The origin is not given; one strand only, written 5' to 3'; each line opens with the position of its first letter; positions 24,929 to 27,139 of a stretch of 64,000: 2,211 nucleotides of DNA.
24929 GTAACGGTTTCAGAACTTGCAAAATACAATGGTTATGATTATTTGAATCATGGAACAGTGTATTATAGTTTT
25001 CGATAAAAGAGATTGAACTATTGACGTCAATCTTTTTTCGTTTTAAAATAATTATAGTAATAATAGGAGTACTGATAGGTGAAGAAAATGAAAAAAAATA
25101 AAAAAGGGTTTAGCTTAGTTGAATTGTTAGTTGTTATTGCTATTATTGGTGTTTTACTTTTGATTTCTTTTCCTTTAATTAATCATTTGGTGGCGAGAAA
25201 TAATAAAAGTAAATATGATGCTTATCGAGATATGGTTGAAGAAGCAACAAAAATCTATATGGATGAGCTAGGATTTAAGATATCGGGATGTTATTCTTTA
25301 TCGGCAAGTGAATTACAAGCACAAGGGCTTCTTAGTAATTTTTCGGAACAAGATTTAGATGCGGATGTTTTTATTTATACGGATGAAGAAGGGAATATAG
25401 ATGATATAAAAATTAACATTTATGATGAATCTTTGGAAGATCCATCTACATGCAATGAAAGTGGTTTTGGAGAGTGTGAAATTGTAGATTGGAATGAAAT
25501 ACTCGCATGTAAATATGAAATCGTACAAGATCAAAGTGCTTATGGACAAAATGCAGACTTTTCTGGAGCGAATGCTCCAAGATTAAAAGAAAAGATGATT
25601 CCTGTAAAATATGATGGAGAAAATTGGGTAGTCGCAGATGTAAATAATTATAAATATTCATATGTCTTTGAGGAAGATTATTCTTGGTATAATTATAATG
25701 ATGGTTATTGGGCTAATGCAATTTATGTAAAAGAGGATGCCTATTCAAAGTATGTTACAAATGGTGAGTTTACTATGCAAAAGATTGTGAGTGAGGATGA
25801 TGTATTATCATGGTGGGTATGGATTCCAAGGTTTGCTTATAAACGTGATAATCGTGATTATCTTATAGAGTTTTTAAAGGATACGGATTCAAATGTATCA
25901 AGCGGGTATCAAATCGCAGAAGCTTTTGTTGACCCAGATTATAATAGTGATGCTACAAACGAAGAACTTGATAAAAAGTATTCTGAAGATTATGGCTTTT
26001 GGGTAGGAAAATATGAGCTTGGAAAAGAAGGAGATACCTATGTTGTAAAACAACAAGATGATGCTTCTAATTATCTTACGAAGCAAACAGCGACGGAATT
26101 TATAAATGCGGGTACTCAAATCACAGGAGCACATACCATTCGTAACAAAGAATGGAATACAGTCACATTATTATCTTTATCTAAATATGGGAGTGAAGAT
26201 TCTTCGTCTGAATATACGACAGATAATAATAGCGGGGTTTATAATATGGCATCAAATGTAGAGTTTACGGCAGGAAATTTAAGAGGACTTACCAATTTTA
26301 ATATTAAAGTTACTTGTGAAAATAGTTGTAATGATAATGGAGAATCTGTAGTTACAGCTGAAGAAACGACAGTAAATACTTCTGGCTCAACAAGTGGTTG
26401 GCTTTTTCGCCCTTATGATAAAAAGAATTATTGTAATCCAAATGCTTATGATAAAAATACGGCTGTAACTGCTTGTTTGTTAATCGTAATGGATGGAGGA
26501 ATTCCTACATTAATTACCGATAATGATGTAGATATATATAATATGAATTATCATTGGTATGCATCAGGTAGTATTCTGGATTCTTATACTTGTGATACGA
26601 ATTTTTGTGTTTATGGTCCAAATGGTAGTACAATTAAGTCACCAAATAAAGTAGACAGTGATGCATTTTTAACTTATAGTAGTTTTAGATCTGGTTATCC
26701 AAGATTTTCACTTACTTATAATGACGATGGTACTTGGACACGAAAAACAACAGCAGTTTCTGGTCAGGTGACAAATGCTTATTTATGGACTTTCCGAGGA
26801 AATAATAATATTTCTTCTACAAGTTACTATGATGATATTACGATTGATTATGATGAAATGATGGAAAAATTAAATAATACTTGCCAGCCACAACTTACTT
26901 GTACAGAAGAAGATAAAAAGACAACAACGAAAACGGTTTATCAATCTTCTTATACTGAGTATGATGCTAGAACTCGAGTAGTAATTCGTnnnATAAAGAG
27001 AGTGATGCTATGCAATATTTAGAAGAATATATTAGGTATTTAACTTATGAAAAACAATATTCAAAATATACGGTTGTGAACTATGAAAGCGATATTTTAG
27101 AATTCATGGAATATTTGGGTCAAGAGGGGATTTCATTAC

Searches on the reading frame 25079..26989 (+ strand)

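Call 83: search_protein_families(library=pfam, proteins=[window:25079-26989:+], max_evalue=0.00001)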
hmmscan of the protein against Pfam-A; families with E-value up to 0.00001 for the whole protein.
window:25079-26989:+ (637 aa): 1 family
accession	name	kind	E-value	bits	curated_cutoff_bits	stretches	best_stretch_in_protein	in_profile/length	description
PF07963.17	N_methyl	-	6.1e-09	35.5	21.2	1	5-30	1-26/27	Prokaryotic N-terminal methylation motif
